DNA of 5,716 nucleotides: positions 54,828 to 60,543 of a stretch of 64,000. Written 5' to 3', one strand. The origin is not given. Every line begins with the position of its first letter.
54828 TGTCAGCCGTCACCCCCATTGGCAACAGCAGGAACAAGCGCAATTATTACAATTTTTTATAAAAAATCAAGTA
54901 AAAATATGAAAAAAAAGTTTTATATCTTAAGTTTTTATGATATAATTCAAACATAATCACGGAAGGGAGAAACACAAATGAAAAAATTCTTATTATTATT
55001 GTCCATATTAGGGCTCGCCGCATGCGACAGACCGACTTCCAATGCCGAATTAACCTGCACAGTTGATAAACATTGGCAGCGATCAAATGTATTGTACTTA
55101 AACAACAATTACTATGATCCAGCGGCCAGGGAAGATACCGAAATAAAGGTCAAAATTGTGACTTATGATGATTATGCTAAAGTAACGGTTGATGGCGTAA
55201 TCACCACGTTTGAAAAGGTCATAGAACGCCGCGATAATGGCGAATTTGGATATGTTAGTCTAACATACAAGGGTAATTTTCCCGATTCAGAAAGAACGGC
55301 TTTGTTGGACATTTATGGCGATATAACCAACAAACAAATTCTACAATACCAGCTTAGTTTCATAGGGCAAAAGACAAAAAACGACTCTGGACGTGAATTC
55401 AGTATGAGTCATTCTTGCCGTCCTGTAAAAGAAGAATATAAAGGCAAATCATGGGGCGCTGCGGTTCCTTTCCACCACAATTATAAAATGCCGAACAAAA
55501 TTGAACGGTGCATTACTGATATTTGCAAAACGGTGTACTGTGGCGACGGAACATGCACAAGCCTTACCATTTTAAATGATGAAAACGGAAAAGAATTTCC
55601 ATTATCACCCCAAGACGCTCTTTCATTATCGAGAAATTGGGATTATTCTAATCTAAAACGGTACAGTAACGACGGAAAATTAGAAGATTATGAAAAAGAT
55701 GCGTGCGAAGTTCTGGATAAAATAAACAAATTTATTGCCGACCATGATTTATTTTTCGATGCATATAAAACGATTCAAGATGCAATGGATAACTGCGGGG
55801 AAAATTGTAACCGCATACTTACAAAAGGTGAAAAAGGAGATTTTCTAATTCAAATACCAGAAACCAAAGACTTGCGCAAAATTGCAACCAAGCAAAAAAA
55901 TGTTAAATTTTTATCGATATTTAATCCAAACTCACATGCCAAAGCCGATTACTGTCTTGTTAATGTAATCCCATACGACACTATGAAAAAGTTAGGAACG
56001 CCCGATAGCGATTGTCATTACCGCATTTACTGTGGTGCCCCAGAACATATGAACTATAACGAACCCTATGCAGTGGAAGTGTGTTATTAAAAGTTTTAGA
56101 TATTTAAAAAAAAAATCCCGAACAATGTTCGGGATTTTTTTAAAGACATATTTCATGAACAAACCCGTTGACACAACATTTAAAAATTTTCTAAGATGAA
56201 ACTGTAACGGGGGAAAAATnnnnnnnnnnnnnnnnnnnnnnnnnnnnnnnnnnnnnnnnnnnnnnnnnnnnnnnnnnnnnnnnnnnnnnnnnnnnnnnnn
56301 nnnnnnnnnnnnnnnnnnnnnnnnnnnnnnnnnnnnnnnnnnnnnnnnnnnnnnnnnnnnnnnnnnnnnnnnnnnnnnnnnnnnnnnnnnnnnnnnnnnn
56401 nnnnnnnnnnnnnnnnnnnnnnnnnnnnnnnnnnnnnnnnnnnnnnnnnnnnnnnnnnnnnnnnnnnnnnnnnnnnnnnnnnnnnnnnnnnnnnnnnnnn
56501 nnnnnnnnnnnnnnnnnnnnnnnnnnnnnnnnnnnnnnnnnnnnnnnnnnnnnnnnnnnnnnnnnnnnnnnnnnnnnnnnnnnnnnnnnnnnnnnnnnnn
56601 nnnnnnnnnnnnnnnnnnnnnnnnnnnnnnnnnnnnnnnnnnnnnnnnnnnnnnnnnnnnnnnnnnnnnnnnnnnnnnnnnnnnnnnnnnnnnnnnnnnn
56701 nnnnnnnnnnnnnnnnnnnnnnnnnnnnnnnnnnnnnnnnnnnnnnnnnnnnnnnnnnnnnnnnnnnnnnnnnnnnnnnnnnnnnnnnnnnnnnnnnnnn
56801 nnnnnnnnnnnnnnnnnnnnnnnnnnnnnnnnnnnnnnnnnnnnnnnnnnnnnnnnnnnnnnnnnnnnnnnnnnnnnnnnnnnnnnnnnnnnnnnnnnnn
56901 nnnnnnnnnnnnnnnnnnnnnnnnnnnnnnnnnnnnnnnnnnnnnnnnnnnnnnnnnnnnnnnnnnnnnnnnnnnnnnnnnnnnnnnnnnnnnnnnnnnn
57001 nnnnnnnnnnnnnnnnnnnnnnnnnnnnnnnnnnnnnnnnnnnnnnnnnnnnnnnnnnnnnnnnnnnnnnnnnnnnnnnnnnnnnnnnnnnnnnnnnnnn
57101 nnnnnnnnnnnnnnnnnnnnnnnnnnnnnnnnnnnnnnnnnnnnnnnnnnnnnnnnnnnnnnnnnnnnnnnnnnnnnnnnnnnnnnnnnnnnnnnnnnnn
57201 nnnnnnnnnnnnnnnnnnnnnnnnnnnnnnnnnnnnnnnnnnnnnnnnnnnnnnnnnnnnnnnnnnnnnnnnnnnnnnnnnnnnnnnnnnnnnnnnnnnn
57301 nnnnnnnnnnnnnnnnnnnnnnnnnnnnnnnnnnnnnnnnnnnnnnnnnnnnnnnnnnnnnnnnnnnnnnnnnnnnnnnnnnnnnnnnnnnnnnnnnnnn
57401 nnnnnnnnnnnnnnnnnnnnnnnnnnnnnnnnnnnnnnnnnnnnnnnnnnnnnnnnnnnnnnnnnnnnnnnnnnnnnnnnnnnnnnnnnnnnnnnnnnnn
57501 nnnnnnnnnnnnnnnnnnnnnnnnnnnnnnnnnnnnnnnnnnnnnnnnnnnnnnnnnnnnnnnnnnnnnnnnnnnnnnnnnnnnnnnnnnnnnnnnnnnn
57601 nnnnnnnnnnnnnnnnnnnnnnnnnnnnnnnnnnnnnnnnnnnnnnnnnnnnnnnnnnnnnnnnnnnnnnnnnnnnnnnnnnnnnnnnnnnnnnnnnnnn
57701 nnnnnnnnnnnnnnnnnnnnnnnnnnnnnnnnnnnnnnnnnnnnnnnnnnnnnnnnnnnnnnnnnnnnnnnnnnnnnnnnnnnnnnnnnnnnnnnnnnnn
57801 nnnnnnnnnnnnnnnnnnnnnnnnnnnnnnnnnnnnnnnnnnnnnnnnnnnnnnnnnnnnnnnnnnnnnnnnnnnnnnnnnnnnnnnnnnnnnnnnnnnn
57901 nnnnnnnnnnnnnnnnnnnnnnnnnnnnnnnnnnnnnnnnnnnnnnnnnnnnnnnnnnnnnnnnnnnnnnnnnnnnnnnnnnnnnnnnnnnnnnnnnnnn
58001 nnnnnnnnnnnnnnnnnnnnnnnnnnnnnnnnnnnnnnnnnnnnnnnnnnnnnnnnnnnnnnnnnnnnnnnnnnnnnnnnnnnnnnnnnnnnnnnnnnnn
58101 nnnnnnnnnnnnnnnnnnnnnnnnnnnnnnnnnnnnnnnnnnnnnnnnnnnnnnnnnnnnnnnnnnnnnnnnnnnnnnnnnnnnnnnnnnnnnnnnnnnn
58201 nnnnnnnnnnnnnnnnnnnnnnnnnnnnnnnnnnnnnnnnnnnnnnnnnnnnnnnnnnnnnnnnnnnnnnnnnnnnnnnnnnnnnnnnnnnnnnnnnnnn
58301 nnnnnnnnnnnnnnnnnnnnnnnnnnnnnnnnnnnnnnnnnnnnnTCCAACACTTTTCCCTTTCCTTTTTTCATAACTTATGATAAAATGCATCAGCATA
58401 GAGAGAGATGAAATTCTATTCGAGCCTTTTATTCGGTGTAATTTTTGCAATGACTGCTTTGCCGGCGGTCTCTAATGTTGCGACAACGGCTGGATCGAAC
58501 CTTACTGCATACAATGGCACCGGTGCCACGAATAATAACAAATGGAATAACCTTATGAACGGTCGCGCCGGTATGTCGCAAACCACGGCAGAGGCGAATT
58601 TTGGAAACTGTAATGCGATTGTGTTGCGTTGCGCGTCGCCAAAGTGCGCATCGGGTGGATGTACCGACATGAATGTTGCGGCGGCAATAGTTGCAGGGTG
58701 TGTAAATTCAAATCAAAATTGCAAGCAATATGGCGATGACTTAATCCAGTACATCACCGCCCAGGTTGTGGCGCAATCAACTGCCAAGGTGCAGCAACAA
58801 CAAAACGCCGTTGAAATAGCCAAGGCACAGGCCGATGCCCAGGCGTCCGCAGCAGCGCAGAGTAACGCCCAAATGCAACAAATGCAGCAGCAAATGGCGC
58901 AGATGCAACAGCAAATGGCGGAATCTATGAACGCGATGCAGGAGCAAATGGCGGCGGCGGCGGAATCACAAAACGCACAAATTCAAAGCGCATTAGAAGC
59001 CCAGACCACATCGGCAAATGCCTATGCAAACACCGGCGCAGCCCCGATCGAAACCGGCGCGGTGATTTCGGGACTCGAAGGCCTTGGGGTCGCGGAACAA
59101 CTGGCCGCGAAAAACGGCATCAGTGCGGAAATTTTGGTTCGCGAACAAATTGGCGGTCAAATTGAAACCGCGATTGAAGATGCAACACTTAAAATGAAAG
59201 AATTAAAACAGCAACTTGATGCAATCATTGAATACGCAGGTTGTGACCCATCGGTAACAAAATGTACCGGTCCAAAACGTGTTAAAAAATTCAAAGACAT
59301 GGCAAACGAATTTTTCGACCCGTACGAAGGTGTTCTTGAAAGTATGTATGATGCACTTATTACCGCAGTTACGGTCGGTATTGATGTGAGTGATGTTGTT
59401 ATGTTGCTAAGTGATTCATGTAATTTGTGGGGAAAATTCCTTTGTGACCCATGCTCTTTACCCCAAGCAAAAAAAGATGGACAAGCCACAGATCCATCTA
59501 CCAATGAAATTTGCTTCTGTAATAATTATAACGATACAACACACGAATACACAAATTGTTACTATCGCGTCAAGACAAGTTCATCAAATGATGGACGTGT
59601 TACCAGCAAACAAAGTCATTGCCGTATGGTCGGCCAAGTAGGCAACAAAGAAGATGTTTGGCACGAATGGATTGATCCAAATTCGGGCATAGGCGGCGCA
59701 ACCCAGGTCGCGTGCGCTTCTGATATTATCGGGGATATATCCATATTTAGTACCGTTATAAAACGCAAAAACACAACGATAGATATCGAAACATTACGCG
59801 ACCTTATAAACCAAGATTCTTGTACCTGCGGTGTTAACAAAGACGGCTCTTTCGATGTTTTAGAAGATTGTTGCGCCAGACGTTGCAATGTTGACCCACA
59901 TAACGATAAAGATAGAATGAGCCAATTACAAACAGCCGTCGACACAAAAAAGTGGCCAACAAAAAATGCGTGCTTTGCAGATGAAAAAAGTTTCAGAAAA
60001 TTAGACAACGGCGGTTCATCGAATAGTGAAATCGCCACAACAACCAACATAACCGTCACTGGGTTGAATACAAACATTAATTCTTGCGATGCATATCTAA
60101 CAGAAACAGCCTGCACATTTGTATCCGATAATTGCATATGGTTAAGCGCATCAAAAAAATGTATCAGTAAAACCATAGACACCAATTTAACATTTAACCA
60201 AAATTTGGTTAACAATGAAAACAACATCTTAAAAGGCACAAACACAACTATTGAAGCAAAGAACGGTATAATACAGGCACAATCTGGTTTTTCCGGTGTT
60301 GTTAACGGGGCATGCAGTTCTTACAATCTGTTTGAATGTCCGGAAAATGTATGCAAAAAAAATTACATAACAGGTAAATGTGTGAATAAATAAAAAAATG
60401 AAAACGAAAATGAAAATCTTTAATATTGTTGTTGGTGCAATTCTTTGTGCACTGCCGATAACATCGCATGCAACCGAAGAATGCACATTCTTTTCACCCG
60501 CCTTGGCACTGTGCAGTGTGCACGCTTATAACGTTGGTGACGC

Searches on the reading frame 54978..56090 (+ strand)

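Call 35: search_protein_families(library=pfam, proteins=[window:54978-56090:+], max_evalue=0.001)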
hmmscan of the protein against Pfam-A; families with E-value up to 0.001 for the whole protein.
window:54978-56090:+ (370 aa): 0 families

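Call 108: search_protein_families(library=pfam, proteins=[window:54978-56090:+], max_evalue=1)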
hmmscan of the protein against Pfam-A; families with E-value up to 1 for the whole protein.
window:54978-56090:+ (370 aa): 1 family
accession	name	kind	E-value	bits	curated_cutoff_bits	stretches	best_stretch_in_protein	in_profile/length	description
PF11054.14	Surface_antigen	-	0.0044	17.4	25.2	1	236-326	45-137/211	Sporozoite surface antigen (SAG) protein domain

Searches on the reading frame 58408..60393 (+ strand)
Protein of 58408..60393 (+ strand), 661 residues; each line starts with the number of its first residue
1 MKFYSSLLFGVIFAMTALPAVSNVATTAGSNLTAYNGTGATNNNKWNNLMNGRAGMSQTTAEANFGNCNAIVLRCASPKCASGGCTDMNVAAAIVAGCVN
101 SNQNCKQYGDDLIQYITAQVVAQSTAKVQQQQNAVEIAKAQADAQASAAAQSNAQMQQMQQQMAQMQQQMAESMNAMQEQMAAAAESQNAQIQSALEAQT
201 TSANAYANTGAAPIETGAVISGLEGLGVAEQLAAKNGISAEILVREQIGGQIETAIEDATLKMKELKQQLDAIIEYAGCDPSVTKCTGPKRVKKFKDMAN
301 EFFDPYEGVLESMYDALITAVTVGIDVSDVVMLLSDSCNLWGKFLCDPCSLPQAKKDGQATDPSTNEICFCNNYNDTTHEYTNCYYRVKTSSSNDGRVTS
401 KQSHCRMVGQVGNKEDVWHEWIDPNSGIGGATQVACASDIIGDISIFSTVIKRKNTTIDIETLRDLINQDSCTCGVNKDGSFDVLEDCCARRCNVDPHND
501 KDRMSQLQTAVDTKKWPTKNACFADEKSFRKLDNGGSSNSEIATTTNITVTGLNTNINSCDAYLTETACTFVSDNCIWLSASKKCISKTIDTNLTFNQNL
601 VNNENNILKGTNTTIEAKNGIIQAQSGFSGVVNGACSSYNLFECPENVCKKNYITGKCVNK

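Call 8: search_protein_families(library=pfam, proteins=[window:58408-60393:+], max_evalue=1)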
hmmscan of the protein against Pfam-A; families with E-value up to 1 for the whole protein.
window:58408-60393:+ (661 aa): 13 families
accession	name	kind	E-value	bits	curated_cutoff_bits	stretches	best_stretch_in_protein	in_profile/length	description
PF14153.11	Spore_coat_CotO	-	0.012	16.1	35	1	115-301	11-117/182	Spore coat protein CotO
PF03153.18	TFIIA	-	0.012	16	36.2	1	102-206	137-243/415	Transcription factor IIA, alpha/beta subunit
PF03915.18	AIP3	-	0.025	14.2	31.6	1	111-216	94-197/406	Actin interacting protein 3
PF02841.20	GBP_C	-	0.086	12.6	24.3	1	117-210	188-281/297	Guanylate-binding protein, C-terminal domain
PF13412.12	HTH_24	-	0.11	12.5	21.9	1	533-558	14-39/48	Winged helix-turn-helix DNA-binding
PF10186.14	ATG14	-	0.21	11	33.2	1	121-193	47-121/347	Vacuolar sorting 38 and autophagy-related subunit 14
PF21843.2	DUF6902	-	0.27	10.6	27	1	107-202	250-340/351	Domain of unknown function (DUF6902)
PF09090.17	MIF4G_like_2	-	0.28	11.1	22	1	118-193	157-224/263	MIF4G like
PF06023.18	Csa1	-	0.29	10.9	27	1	139-251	93-201/292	CRISPR-associated exonuclease Csa1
PF05178.17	Kri1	-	0.36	11.8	25.2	0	260-313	19-70/102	KRI1-like family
PF03353.20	Lin-8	-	0.38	10.7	34.1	1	109-202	140-238/311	Ras-mediated vulval-induction antagonist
PF04636.18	PA26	-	0.59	9.5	29.4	0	94-198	169-266/445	PA26 p53-induced protein (sestrin)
PF02862.22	DDHD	-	0.95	10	28.3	0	101-199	94-201/258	DDHD domain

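Call 9: search_protein_families(library=ncbifam, proteins=[window:58408-60393:+], max_evalue=1)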
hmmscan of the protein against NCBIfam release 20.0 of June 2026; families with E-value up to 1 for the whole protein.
window:58408-60393:+ (661 aa): 7 families
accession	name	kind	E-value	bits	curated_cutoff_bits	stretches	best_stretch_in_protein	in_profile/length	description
NF040676.1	wall_bind_EntB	exception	0.01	14.4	780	1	121-217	318-409/490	cell wall-binding protein EntB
TIGR03499.1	FlhF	equivalog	0.069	13.1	174.15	1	117-235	44-159/286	flagellar biosynthesis GTPase FlhF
NF045487.1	ASRP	equivalog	0.082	11.5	300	1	90-192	86-195/593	archaea-specific SMC-related protein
NF004430.0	PRK05771.2-4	equivalog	0.28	9.7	670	1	138-210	214-281/646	V-type ATP synthase subunit I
NF008074.0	PRK10811.1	equivalog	0.32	8.6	908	1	74-202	823-950/1068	ribonuclease E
NF052682.1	morpho_FcmC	equivalog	0.34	11.2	90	1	112-200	43-135/159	filament morphology membrane protein FcmC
NF000355.4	ribo_prot_ABC_F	equivalog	0.61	8.9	380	1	102-200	189-289/499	ribosomal protection-like ABC-F family protein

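Call 83: find_homologous_proteins(query=window:58408-60393:+, max_evalue=0.001)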
Query window:58408-60393:+ (661 aa): 1318 proteins with E <= 0.001 among 8000 candidates; the best 120 are listed.
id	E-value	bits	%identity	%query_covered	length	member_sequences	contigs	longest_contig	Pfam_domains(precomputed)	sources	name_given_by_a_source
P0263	0.0e+0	1471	100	100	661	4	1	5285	-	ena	-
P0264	0.0e+0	1145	78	100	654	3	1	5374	-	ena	-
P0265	0.0e+0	1141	77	100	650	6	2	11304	-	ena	-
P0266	0.0e+0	1069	81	86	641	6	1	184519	-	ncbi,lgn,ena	-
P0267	3.9e-284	962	67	100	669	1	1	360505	-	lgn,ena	-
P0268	1.1e-257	875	64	100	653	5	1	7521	-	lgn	-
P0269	8.6e-247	839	66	89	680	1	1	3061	PF14153.12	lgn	-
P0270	2.1e-244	831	65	90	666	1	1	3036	-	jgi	jgi:hypothetical protein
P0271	1.0e-243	829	68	90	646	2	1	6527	PF14153.12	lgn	-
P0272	2.0e-242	824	65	87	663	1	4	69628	-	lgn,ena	-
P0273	1.2e-241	822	66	88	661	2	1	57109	-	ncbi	-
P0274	1.3e-241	822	66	89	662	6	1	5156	PF14153.12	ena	-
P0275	4.2e-241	820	69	82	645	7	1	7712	-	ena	-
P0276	1.8e-238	811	62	93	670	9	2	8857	-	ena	-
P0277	1.4e-237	808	69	82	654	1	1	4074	-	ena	-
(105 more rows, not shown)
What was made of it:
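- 58408..60393 (+): P5: NOT a family member. A separate lineage-specific Cys-rich secreted protein with a Q/A-rich central region. It has its own orthogroup of hypothetical proteins in the same lineage (call 83).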
